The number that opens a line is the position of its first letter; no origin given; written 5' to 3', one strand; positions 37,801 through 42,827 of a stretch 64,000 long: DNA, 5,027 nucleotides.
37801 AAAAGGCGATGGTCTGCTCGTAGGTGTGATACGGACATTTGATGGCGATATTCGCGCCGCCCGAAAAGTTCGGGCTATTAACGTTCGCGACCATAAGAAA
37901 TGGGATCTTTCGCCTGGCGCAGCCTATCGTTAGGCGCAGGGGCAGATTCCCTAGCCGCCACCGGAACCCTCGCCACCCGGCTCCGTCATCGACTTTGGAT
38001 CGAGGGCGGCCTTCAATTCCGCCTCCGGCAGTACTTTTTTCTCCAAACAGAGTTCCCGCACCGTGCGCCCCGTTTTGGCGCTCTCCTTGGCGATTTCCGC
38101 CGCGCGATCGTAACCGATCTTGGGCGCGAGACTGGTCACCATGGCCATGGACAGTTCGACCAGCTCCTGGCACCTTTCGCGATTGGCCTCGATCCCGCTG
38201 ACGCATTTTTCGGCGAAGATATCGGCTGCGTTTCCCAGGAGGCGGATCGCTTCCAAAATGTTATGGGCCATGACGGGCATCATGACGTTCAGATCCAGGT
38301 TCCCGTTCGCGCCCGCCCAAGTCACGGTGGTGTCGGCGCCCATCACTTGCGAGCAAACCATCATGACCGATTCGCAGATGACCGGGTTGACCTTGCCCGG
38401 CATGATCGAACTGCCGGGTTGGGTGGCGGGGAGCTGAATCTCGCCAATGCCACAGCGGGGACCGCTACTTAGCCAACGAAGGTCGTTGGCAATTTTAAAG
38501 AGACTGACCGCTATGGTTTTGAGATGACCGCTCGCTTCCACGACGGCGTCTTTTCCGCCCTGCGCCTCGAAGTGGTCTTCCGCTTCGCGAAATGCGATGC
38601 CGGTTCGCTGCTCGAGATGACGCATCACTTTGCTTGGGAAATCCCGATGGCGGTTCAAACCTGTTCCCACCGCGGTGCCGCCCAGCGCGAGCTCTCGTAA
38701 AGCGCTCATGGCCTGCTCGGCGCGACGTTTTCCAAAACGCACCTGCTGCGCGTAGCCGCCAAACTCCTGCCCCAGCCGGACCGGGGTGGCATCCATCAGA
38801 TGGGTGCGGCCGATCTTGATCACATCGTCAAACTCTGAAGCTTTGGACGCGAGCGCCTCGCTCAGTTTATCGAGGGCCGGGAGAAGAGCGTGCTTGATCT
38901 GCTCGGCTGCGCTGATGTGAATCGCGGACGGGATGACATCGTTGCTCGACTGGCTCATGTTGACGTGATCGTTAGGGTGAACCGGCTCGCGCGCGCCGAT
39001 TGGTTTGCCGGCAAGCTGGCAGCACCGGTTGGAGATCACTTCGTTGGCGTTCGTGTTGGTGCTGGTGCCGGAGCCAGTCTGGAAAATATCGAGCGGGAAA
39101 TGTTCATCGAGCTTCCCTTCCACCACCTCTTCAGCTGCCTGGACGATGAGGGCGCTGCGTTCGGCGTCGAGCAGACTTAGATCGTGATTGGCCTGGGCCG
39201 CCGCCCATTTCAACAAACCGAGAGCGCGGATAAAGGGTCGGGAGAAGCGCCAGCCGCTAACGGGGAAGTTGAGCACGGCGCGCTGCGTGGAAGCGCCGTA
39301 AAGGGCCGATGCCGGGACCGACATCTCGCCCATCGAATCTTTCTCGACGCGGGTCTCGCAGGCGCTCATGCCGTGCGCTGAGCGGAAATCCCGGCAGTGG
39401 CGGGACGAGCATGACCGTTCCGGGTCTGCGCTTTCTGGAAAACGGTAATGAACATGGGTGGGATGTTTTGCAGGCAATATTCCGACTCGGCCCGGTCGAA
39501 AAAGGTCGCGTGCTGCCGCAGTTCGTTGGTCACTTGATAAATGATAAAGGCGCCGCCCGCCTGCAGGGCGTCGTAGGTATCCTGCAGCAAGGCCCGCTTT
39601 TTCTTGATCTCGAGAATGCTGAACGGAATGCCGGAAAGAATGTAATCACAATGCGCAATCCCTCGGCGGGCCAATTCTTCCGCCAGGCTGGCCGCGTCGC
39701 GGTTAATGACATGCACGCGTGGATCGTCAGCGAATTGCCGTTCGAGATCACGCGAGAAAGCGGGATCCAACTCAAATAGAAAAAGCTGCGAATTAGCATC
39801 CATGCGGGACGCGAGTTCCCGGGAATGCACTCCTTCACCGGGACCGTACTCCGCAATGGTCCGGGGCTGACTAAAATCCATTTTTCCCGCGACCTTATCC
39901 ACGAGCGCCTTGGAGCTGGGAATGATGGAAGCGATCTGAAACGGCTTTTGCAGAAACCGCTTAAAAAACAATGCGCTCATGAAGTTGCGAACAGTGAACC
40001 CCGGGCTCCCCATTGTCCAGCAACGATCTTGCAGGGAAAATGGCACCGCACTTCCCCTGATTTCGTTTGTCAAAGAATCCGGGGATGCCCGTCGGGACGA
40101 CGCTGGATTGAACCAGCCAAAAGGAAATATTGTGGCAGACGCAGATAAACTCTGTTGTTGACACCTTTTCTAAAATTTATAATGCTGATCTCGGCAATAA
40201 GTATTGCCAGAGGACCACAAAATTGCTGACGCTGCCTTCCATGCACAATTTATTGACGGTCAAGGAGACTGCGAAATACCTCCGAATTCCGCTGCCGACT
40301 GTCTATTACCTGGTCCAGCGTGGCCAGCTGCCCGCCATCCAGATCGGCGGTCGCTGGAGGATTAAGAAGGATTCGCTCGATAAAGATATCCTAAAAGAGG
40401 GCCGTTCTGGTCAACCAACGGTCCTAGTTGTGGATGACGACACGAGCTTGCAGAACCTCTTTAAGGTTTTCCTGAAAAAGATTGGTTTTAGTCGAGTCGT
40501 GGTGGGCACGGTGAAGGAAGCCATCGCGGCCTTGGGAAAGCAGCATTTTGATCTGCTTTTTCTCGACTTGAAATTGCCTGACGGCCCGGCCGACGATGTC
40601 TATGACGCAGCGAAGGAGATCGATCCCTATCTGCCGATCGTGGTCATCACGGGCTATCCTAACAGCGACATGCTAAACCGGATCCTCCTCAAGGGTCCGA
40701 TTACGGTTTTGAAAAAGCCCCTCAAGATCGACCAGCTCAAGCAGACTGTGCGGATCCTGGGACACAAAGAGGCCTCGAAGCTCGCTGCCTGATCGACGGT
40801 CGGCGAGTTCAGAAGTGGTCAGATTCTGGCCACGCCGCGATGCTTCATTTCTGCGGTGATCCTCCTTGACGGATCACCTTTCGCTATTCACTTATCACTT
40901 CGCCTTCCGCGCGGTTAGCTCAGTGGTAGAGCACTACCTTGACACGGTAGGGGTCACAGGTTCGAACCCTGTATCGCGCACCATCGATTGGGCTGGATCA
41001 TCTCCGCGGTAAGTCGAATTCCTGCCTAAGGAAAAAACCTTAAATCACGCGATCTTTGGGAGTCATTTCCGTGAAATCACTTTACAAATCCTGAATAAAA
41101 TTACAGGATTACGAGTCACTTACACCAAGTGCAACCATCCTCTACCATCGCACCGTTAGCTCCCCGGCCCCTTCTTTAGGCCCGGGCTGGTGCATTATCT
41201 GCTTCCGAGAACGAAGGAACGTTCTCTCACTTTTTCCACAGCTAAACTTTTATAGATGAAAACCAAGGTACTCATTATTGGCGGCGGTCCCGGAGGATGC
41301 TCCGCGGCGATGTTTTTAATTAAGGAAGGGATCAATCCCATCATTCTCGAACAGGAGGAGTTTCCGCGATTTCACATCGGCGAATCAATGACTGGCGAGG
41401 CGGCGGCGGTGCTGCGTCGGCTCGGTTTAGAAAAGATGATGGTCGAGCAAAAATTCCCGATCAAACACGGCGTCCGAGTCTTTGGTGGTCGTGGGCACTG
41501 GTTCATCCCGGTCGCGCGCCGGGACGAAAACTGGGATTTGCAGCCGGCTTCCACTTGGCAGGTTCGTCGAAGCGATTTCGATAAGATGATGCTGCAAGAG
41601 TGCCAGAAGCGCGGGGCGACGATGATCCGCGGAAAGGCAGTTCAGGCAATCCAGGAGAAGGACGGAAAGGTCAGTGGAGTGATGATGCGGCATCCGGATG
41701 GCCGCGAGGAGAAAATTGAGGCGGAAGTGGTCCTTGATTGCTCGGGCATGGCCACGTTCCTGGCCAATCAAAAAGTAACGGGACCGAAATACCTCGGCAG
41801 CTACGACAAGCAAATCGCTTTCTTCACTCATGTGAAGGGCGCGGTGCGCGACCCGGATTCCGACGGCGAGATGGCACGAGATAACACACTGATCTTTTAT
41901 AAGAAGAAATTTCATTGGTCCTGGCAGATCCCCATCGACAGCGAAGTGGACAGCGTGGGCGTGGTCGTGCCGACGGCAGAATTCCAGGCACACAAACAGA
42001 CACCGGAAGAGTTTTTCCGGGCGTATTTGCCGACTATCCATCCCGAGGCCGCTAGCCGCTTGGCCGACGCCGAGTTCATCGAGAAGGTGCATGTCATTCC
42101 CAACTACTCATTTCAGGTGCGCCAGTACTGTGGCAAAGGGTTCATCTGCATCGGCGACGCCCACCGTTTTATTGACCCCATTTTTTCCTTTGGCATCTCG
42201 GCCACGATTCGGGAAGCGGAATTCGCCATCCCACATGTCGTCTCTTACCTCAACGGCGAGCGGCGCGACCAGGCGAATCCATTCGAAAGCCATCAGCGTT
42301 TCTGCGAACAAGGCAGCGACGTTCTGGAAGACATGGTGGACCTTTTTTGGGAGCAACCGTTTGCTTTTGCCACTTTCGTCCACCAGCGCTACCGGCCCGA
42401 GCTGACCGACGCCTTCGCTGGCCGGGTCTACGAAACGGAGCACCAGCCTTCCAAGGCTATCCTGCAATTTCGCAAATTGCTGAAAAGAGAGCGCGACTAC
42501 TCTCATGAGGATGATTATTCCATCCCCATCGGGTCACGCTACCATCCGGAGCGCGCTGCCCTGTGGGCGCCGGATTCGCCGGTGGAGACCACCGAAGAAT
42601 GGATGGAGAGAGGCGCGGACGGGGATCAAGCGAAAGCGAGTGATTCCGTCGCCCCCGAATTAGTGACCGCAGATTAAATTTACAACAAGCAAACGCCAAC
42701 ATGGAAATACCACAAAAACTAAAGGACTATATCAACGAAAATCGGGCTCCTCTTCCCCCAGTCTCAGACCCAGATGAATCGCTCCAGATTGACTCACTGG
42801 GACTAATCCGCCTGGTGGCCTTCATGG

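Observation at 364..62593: Hyper-abundant non-palindromic octamer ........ (consensus T-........-R) scattered through genes on both strands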

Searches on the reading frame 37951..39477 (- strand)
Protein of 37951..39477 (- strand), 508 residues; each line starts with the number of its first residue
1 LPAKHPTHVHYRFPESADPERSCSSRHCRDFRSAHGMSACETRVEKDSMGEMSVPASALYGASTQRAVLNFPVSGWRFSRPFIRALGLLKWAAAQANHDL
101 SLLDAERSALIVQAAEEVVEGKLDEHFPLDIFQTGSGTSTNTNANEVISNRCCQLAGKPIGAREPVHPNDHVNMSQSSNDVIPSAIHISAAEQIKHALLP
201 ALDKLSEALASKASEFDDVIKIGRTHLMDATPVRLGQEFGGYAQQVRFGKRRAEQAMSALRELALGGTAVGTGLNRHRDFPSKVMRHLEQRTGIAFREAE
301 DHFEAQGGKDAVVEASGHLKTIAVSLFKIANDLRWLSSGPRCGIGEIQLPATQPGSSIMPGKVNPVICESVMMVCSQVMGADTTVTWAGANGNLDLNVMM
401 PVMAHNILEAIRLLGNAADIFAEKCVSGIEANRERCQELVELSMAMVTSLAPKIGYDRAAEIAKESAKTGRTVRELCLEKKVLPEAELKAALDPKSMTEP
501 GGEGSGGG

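Call 6: search_protein_families(library=pfam, proteins=[window:37951-39477:-])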
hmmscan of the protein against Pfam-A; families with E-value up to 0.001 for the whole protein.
window:37951-39477:- (508 aa): 2 families
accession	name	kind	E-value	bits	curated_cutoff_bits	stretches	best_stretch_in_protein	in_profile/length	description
PF00206.25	Lyase_1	-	7.6e-99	331.5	27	1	50-380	1-312/312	Lyase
PF10415.14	FumaraseC_C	-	2.4e-21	76.4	32.5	1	446-499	1-54/54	Fumarase C C-terminus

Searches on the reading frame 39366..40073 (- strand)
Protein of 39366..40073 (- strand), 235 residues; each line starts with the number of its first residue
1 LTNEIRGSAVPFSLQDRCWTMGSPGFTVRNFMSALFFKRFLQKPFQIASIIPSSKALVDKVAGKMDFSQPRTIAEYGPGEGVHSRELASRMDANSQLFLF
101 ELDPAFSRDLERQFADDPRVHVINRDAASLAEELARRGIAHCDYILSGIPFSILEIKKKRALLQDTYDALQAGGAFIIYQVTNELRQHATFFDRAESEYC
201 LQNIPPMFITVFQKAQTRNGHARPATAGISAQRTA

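Call 51: search_protein_families(library=pfam, proteins=[window:39366-40073:-], max_evalue=0.01)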
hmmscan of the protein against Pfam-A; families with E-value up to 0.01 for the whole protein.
window:39366-40073:- (235 aa): 3 families
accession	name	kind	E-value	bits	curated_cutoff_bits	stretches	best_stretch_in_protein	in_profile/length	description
PF00398.26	RrnaAD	-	8.1e-09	35.4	24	1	54-128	15-86/263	Ribosomal RNA adenine dimethylase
PF13649.12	Methyltransf_25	-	6.7e-06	27.2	27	1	73-174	1-97/97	Methyltransferase domain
PF08242.18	Methyltransf_12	-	0.00076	20.6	30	1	75-175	2-97/98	Methyltransferase domain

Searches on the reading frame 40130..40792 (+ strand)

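Call 51: search_protein_families(library=pfam, proteins=[window:40130-40792:+], max_evalue=0.01)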
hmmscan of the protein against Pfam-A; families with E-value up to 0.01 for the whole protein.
window:40130-40792:+ (220 aa): 4 families
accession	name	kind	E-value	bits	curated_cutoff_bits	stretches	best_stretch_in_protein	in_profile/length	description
PF00072.30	Response_reg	-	3.7e-16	59.7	30.2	1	98-208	1-111/111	Response regulator receiver domain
PF12728.13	HTH_17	-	1.1e-15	58.1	27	1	41-85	1-45/51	Helix-turn-helix domain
PF06490.17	FleQ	-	0.00027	21.7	22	1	97-206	1-102/108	Flagellar regulatory protein FleQ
PF21531.3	Rv2175c_wHTH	-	0.0088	16.5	27.1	0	35-75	9-49/57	DNA-binding protein Rv2175c, wHTH domain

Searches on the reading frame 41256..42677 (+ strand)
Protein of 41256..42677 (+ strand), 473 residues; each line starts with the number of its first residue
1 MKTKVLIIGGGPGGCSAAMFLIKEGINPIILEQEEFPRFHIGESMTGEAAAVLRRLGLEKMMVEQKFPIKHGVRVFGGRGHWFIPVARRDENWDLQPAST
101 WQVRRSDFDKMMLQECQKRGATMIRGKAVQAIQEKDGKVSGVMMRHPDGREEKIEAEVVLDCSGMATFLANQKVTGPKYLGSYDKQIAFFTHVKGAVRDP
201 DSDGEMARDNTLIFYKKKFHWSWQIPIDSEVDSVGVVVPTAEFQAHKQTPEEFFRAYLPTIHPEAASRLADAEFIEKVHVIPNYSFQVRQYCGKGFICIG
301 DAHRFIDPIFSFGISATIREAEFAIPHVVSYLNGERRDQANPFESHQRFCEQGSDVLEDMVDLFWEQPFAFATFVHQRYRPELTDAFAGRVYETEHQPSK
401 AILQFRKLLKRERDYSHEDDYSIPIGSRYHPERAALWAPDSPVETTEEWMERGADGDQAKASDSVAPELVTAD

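Call 7: search_protein_families(library=pfam, proteins=[window:41256-42677:+])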
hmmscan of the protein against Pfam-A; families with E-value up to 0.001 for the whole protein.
window:41256-42677:+ (473 aa): 9 families
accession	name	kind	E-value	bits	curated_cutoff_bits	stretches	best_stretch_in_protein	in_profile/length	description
PF04820.20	Trp_halogenase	-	6.2e-25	88.4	21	2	99-365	151-386/458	Tryptophan halogenase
PF01494.25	FAD_binding_3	-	1.7e-24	87.1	22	1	2-338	1-328/349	FAD binding domain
PF01266.30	DAO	-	1e-11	45.4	27.9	1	100-176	143-214/353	FAD dependent oxidoreductase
PF12831.13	FAD_oxidored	-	3.3e-10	40.3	27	1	5-174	2-155/416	FAD dependent oxidoreductase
PF00890.30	FAD_binding_2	-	1.4e-08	34.8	20.4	1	5-50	2-46/414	FAD binding domain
PF05834.18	Lycopene_cycl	-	1.1e-06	28.5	23.4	1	102-169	83-145/380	Lycopene cyclase protein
PF07992.20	Pyr_redox_2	-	3.3e-06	27.2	26.1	1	4-43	2-42/291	Pyridine nucleotide-disulphide oxidoreductase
PF00070.33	Pyr_redox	-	3.9e-05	24.5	22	0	4-49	1-46/82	Pyridine nucleotide-disulphide oxidoreductase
PF01134.28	GIDA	-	9.3e-05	22.1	22.1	0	4-31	1-28/391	Glucose inhibited division protein A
